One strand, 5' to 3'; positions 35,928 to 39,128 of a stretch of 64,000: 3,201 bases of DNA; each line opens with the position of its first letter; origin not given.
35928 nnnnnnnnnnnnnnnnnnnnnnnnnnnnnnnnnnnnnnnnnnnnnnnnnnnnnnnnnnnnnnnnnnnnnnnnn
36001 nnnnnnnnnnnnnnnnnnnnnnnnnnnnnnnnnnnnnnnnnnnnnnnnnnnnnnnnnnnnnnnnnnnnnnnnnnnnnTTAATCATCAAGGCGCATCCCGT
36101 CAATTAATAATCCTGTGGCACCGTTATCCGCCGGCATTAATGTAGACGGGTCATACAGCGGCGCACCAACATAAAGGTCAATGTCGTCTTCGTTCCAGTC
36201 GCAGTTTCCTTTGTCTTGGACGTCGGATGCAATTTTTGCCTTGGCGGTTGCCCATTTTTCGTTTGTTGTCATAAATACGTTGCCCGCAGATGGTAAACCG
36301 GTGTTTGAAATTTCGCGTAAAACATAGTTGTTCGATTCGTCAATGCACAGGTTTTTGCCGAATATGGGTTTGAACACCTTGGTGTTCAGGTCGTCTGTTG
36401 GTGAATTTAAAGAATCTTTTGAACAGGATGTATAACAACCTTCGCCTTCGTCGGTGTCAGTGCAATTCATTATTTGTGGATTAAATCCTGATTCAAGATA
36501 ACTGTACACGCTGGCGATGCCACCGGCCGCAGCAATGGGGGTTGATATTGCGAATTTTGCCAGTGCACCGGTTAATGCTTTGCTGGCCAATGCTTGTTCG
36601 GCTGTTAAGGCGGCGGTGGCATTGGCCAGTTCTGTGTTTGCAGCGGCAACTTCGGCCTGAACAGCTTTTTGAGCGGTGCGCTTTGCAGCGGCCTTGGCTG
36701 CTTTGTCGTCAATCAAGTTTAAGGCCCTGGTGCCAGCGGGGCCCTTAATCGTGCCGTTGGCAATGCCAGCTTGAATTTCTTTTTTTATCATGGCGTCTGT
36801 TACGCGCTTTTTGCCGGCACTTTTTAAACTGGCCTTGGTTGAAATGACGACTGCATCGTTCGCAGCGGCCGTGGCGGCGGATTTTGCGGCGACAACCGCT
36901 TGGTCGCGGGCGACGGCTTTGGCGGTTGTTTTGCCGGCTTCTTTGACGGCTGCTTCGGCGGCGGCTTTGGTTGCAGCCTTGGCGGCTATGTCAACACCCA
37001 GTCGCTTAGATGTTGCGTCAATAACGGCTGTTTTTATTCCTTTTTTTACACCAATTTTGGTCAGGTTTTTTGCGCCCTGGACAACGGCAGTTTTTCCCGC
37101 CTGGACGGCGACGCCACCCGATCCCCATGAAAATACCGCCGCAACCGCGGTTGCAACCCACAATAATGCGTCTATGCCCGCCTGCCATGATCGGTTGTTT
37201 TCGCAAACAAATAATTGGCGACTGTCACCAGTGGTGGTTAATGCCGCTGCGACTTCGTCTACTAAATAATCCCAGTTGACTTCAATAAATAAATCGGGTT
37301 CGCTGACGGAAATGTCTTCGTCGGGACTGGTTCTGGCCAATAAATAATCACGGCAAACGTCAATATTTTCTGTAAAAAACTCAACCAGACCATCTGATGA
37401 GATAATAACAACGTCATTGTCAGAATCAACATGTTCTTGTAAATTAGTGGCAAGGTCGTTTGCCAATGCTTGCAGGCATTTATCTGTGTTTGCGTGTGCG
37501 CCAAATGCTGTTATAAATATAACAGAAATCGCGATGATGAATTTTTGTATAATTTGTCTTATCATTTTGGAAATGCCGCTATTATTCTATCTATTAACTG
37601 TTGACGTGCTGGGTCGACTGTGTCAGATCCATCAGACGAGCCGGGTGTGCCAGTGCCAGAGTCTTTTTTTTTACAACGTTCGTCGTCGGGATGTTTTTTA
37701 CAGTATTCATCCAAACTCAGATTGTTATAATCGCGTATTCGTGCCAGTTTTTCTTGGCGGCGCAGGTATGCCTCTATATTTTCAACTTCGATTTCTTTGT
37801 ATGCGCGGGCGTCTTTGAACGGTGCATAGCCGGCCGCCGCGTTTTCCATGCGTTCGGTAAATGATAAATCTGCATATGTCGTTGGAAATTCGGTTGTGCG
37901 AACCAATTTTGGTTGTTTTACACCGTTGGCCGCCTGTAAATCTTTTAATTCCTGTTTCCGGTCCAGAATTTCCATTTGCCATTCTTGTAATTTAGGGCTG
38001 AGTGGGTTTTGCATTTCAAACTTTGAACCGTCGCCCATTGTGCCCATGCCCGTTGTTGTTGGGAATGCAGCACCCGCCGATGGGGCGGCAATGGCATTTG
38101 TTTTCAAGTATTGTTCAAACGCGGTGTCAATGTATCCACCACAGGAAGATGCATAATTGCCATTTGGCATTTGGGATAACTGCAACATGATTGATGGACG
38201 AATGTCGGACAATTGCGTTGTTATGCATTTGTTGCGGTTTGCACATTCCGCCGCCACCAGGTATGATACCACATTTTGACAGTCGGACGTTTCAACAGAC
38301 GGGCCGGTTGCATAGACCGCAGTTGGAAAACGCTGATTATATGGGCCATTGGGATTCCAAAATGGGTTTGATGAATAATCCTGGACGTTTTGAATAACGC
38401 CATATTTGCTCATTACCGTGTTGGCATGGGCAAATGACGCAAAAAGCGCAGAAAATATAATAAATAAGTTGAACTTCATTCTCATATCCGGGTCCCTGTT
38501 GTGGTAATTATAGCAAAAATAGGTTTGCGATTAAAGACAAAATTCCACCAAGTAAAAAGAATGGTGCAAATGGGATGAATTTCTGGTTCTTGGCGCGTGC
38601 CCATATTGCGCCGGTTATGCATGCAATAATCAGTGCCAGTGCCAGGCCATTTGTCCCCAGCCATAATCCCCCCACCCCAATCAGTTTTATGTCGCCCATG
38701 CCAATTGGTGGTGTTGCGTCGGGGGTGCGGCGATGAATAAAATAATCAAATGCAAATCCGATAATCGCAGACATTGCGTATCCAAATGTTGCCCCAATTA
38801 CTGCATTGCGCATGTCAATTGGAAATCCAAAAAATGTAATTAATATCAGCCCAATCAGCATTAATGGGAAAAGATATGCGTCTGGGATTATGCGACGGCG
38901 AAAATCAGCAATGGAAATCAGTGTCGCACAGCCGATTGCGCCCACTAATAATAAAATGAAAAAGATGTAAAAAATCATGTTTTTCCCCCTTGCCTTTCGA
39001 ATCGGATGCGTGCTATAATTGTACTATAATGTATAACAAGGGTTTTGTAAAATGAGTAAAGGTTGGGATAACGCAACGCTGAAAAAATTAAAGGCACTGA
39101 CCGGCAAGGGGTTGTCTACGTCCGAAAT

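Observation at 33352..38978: Prepilin-peptidase gene followed by four translationally coupled secreted-protein genes, the last with a GH108 muramidase-like domain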

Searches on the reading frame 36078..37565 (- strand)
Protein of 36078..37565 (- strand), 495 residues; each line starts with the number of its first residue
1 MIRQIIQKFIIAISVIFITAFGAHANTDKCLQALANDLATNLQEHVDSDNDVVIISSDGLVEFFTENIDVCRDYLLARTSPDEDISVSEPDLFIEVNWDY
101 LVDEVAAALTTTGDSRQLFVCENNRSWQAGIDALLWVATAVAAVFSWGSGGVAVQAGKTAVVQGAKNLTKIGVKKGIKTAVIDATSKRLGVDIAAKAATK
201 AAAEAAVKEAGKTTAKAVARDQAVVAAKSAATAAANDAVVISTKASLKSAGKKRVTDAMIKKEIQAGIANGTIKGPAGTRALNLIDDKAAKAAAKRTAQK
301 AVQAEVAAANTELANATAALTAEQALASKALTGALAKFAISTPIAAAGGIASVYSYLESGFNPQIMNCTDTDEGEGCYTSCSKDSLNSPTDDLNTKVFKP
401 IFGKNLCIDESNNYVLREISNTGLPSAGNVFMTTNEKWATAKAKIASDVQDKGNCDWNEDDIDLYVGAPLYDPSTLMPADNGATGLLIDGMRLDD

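Call 3: search_protein_families(library=pfam, proteins=[window:36078-37565:-], max_evalue=0.1)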
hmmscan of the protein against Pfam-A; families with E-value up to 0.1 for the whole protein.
window:36078-37565:- (495 aa): 0 families

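Call 4: search_protein_families(library=ncbifam, proteins=[window:36078-37565:-], max_evalue=0.1)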
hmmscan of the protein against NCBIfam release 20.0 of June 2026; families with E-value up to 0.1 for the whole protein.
window:36078-37565:- (495 aa): 0 families

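Call 29: search_protein_families(library=phrogs, proteins=[window:36078-37565:-], max_evalue=0.01)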
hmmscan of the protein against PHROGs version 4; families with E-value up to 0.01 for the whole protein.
window:36078-37565:- (495 aa): 0 families

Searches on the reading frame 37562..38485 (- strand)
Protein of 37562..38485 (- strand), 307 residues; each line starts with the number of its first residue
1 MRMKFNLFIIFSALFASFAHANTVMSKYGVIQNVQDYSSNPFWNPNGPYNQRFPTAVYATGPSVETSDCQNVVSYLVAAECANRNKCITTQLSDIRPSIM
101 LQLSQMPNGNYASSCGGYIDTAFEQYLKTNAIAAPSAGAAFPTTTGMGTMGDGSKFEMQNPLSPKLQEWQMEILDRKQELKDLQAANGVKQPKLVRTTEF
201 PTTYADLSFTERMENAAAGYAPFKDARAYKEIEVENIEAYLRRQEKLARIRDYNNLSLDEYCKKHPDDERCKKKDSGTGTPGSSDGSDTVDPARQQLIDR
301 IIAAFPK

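Call 3: search_protein_families(library=pfam, proteins=[window:37562-38485:-], max_evalue=0.1)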
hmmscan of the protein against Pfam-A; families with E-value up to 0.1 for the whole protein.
window:37562-38485:- (307 aa): 2 families
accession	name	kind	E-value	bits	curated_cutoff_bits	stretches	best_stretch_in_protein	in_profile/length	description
PF02672.20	CP12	-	0.01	17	22.7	1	233-272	32-67/70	CP12 domain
PF05873.17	Mt_ATP-synt_D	-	0.034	14.4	27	1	224-270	97-143/154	ATP synthase D chain, mitochondrial (ATP5H)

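Call 4: search_protein_families(library=ncbifam, proteins=[window:37562-38485:-], max_evalue=0.1)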
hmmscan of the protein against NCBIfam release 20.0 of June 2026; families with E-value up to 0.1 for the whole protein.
window:37562-38485:- (307 aa): 0 families

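Call 29: search_protein_families(library=phrogs, proteins=[window:37562-38485:-], max_evalue=0.01)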
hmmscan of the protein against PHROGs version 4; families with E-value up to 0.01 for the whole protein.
window:37562-38485:- (307 aa): 0 families

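Call 47: find_homologous_proteins(query=window:37562-38485:-)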
Query window:37562-38485:- (307 aa): 328 proteins with E <= 0.001 among 1511 candidates; the best 120 are listed.
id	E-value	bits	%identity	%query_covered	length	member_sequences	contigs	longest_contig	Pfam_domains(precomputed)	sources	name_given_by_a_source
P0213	4.4e-183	625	91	98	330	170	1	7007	-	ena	-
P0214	8.8e-154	529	93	81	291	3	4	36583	-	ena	-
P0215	1.6e-153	528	94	81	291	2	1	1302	-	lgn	-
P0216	1.8e-153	528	98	77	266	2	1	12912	-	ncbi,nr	ncbi:MAG: hypothetical protein IKA25_02610 [Alphaproteobacteria bacterium]|nr:hypothetical protein [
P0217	8.3e-153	526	93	81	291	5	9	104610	-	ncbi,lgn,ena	-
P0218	1.1e-151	522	93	81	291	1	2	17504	-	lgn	-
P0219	1.6e-151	521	94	80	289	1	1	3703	-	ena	-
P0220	1.2e-150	518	92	81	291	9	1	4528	-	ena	-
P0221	3.4e-148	510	90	81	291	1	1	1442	-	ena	-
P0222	3.6e-144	497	70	99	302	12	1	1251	-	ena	-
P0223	4.2e-140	484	76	88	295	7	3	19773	-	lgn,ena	-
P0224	4.0e-139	481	78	87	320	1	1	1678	-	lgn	-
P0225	7.8e-139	480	71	98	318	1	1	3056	-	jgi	jgi:hypothetical protein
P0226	2.6e-137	475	84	81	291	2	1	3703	-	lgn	-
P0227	1.5e-136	472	69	99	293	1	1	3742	-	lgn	-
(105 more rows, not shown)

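Call 62: predict_structure(alignment_id=A3)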
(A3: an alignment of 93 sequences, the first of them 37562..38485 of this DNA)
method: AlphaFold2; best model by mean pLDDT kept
length: 307 residues; sequences in the alignment: 93
mean_pLDDT: 71.7   pTM: 0.32
mean pLDDT of the five models: 71.7, 69.6, 68.7, 68.5, 67.1
residues with pLDDT >= 90: 88; 70-90: 83; 50-70: 75; < 50: 61
segments of 3 or more residues with pLDDT < 50: 1-3, 19-40, 139-156, 279-287
pLDDT, mean of each block of 10 residues (from residue 1): 55 57 42 42 53 56 82 96 91 95 90 93 93 54 40 48 73 87 72 52 67 74 71 87 94 94 92 68 49 82 75
secondary structure, 60 per line:
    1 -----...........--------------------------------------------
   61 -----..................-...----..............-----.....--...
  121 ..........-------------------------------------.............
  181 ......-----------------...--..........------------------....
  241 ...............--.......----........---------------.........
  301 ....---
elements in order: H6-16 H66-83 H92-105 H111-115 H118-130 H168-186 H209-218 H237-255 H258-264 H269-276 H292-304

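Call 64: fold_search(model_id=the predicted structure, library=pdb)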
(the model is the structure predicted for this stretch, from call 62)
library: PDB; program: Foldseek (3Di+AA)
matches with E <= 10: 83; with E <= 0.001: 0
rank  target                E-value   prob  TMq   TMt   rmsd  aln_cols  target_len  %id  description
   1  2dob                  1.3e+00  0.54  0.17  0.50   3.1        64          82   17  Crystal Structure of Human Saposin A (released 2006-07-25)
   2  4uex_A                1.4e+00  0.47  0.16  0.48   3.0        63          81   16  Structure of human Saposin A at lysosomal pH (released 2015-07-15)
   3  2crb_MODEL_1_A        3.1e+00  0.08  0.13  0.28   7.2        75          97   15  Solution structure of MIT domain from mouse NRBF-2 (released 2005-11-20)
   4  4gcz_B                3.1e+00  0.07  0.11  0.09  14.2        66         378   17  Structure of a blue-light photoreceptor (released 2013-06-19)
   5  3vw4_A                3.2e+00  0.15  0.17  0.36  20.7       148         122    8  Crystal structure of the DNA-binding domain of ColE2-P9 Rep in complex with the replication origin (released 2013-07-31)
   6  2qzg_C                3.4e+00  0.05  0.11  0.22   9.2        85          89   12  Crystal structure of unknown function protein MMP1188 (released 2007-09-04)
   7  6b9e_B                3.6e+00  0.20  0.15  0.13   4.6        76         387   13  Human ATL1 mutant - R77A / F151S bound to GDP (released 2017-12-06)
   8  1x4o_MODEL_1_A        3.9e+00  0.09  0.12  0.35  11.1        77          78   14  Solution structure of SURP domain in splicing factor 4 (released 2005-11-14)
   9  6woo_RR               4.1e+00  0.11  0.15  0.31  16.4       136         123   12  CryoEM structure of yeast 80S ribosome with Met-tRNAiMet, eIF5B, and GDP (released 2020-09-23)
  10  1f44_A                4.1e+00  0.06  0.10  0.09  12.5        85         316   16  CRYSTAL STRUCTURE OF TRIMERIC CRE RECOMBINASE-LOX COMPLEX (released 2001-10-12)
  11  3utk_A                4.3e+00  0.13  0.15  0.37   4.9        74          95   16  Structure of the pilotin of the type II secretion system (released 2011-12-14)
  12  6sh9_B                4.3e+00  0.08  0.11  0.03   9.0        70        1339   10  EngBF DARPin Fusion 4b D12 (released 2019-11-06)
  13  9kbz_A                4.3e+00  0.04  0.12  0.04   8.7        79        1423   14  Cryo-EM structure of DCL4-DRB4CTD-dsRNA complex (released 2026-02-18)
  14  9jm5_C                4.6e+00  0.06  0.09  0.30   9.3        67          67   10  Crystal structure of de novo designed light-responsive oligomer C4-13 (LRO-C4-13) (released 2025-08-27)
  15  4hwc_B                4.6e+00  0.05  0.11  0.24   7.8        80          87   12  Structure of ATBAG1 (released 2013-05-29)
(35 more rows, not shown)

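Call 77: search_solved_structures(query=A3, max_evalue=1)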
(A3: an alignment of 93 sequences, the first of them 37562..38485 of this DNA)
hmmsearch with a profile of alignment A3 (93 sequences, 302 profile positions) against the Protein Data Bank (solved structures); distinct sequences matched with E-value up to 1: 0.

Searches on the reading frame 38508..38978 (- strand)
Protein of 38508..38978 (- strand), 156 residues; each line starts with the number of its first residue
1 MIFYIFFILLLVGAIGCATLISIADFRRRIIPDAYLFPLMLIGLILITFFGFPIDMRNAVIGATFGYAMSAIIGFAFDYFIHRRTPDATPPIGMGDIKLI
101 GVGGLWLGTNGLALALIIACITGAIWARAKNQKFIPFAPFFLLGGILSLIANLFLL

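Call 3: search_protein_families(library=pfam, proteins=[window:38508-38978:-], max_evalue=0.1)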
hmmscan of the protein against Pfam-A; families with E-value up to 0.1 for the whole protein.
window:38508-38978:- (156 aa): 1 family
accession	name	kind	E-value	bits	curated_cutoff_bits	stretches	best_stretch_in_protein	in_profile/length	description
PF01478.23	Peptidase_A24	-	1e-15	58.5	26.5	1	15-127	4-103/104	Type IV leader peptidase family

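Call 4: search_protein_families(library=ncbifam, proteins=[window:38508-38978:-], max_evalue=0.1)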
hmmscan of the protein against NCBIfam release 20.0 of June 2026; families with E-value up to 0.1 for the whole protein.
window:38508-38978:- (156 aa): 1 family
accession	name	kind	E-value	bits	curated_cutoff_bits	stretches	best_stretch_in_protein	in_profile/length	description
NF040695.1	FlaK_Arch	equivalog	0.011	15.3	330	1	11-77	4-69/230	preflagellin peptidase FlaK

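Call 28: search_dna_similar(query=window:38508-38978:-, collection=plasmids, mode=protein, max_evalue=0.001, max_rows=15)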
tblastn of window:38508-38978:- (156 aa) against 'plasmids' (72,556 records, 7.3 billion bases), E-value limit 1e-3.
Records with a match: 186; places in all: 187; records where one place covers at least 80% of the query: 170.
Best place of each record, by identity: <60% 186.
By first word of the organism name: Pseudomonas 131; Escherichia 21; Pantoea 12; Klebsiella 4; Paraburkholderia 2; Neisseria 2; Yersinia 2; Paenibacillus 2; Acidithiobacillus 2; Paracoccus 1; and 7 more.
By predicted mobility (MOB-suite, as given by PLSDB): non-mobilizable 148; conjugative 27; mobilizable 11.
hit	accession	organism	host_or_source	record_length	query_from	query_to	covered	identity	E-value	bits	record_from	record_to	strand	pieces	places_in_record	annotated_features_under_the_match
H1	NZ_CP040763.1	Paracoccus liaowanqingii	Tibetan antelope,cell culture,feces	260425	18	144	81%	37.4%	4e-5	50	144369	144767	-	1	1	A24 family peptidase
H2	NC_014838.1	Pantoea sp. At-9b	-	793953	9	152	92%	31.4%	8e-5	49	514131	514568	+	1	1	A24 family peptidase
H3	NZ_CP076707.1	Escherichia coli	-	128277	4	145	91%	30.7%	4e-4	47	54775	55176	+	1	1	A24 family peptidase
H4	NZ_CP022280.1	Escherichia coli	Marmota,fecal sample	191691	4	145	91%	30.7%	4e-4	47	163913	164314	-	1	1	A24 family peptidase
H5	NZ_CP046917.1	Paraburkholderia acidisoli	cell culture,forest soil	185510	14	147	86%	32.2%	1e-7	57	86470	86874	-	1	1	A24 family peptidase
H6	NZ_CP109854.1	Pantoea dispersa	Bidens alba,Pure isolate,rhizosphere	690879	25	146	78%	34.4%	2e-4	48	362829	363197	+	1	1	A24 family peptidase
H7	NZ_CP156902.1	Pseudomonas kurunegalensis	Homo sapiens,stool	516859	25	150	81%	33.1%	9e-8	57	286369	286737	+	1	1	none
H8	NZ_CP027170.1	Pseudomonas paraeruginosa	-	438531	25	150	81%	33.1%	1e-7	57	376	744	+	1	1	none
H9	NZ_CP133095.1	Pseudomonas aeruginosa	Homo sapiens,pus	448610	25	150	81%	33.1%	2e-7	56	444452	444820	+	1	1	A24 family peptidase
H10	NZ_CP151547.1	Pseudomonas aeruginosa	Homo sapiens,urine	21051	25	150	81%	33.1%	2e-7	56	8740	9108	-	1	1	A24 family peptidase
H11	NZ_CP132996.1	Pseudomonas aeruginosa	Homo sapiens,sputum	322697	25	150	81%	33.1%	2e-7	56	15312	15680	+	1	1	A24 family peptidase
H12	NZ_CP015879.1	Pseudomonas citronellolis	monosample,sludge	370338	25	150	81%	33.1%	2e-7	56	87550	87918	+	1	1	A24 family peptidase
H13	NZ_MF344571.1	Pseudomonas aeruginosa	-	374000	25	150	81%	33.1%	2e-7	56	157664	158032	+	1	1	A24 family peptidase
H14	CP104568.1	Pseudomonas aeruginosa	Homo sapiens,ear swabs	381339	25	150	81%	33.1%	2e-7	56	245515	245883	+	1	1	A24 family peptidase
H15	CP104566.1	Pseudomonas aeruginosa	Homo sapiens,ear swabs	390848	25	150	81%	33.1%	2e-7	56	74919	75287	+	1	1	A24 family peptidase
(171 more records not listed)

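Call 29: search_protein_families(library=phrogs, proteins=[window:38508-38978:-], max_evalue=0.01)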
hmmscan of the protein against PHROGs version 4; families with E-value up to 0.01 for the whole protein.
window:38508-38978:- (156 aa): 0 families

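Call 31: get_annotated_region(hit=H1, flank=7000)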
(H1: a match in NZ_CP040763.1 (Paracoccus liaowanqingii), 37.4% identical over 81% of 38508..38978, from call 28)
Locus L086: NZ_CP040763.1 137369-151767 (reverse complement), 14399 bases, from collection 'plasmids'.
description: Paracoccus liaowanqingii strain 2251 plasmid unnamed4, complete sequence
organism: Paracoccus liaowanqingii (NCBI taxid 2560053)
taxonomy: Bacteria; Pseudomonadota; Alphaproteobacteria; Rhodobacterales; Paracoccaceae; Paracoccus; Paracoccus liaowanqingii
host: -; source: Tibetan antelope,cell culture,feces; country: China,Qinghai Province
typing (MOB-suite, as given by PLSDB): non-mobilizable; replicon rep_cluster_229
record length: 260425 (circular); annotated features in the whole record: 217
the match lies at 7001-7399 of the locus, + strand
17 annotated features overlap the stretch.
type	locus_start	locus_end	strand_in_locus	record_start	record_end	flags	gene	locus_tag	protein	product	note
CDS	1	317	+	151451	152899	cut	gspE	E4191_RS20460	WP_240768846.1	type II secretion system ATPase GspE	GO:0015628 - protein secretion by the type II secretion system [Evidence IEA]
CDS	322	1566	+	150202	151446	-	-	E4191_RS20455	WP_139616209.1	type II secretion system F family protein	-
CDS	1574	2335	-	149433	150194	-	-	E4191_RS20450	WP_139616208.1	hypothetical protein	-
CDS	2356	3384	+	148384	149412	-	-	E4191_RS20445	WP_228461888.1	ABC transporter substrate-binding protein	-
CDS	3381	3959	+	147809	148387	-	-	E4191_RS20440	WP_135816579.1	type II secretion system protein GspJ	GO:0015628 - protein secretion by the type II secretion system [Evidence IEA]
CDS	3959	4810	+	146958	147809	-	-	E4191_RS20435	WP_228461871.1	type II secretion system protein GspK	-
CDS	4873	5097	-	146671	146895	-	-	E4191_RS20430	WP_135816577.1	hypothetical protein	-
CDS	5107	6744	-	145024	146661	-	-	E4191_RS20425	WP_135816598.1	DUF4331 domain-containing protein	-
CDS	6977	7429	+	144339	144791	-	-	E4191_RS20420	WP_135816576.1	A24 family peptidase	-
CDS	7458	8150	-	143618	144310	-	-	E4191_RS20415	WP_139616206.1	outer membrane beta-barrel protein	-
CDS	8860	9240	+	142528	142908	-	-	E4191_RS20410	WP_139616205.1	hypothetical protein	-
CDS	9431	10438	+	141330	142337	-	-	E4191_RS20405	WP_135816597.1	alpha/beta hydrolase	-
CDS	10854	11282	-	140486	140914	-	-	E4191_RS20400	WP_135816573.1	type II toxin-antitoxin system VapC family toxin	-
CDS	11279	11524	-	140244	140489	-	-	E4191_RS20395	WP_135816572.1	plasmid stabilization protein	-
CDS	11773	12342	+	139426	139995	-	-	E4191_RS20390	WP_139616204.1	recombinase family protein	GO:0006310 - DNA recombination [Evidence IEA]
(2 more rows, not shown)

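Call 32: get_annotated_region(hit=H5, flank=7000)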
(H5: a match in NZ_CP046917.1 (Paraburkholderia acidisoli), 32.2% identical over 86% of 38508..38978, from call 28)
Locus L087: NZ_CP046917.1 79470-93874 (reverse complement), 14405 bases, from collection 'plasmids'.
description: Paraburkholderia acidisoli strain DHF22 plasmid p1, complete sequence
organism: Paraburkholderia acidisoli (NCBI taxid 2571748)
taxonomy: Bacteria; Pseudomonadota; Betaproteobacteria; Burkholderiales; Burkholderiaceae; Paraburkholderia; Paraburkholderia acidisoli
host: -; source: cell culture,forest soil; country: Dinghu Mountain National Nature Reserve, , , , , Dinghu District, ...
typing (MOB-suite, as given by PLSDB): non-mobilizable
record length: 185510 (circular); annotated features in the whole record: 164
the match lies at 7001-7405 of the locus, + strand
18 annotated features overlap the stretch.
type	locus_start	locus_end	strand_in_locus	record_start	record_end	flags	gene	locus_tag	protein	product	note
CDS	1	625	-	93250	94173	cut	-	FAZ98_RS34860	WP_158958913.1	hypothetical protein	-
CDS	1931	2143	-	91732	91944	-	-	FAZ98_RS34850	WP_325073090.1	DUF3717 domain-containing protein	-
CDS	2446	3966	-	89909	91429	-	-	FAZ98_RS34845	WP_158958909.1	hypothetical protein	-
CDS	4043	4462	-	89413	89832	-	-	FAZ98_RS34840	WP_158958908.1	hypothetical protein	-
CDS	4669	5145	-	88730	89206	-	-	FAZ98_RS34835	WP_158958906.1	hypothetical protein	-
CDS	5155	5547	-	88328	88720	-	-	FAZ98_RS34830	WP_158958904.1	hypothetical protein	-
CDS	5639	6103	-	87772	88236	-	-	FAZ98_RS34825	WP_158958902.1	hypothetical protein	-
CDS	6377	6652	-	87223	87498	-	-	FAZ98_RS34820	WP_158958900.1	hypothetical protein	-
CDS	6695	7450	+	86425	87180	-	-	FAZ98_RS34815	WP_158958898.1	A24 family peptidase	-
CDS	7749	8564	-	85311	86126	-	-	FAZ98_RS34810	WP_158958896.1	PRTRC system ThiF family protein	-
CDS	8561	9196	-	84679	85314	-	-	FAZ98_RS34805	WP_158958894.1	PRTRC system protein A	-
CDS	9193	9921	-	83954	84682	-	-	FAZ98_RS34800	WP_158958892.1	PRTRC system protein B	-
CDS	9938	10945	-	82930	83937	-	-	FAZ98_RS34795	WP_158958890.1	PRTRC system protein F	-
CDS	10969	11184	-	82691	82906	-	-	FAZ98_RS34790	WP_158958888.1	hypothetical protein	-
CDS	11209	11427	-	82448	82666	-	-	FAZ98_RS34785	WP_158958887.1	PRTRC system protein C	-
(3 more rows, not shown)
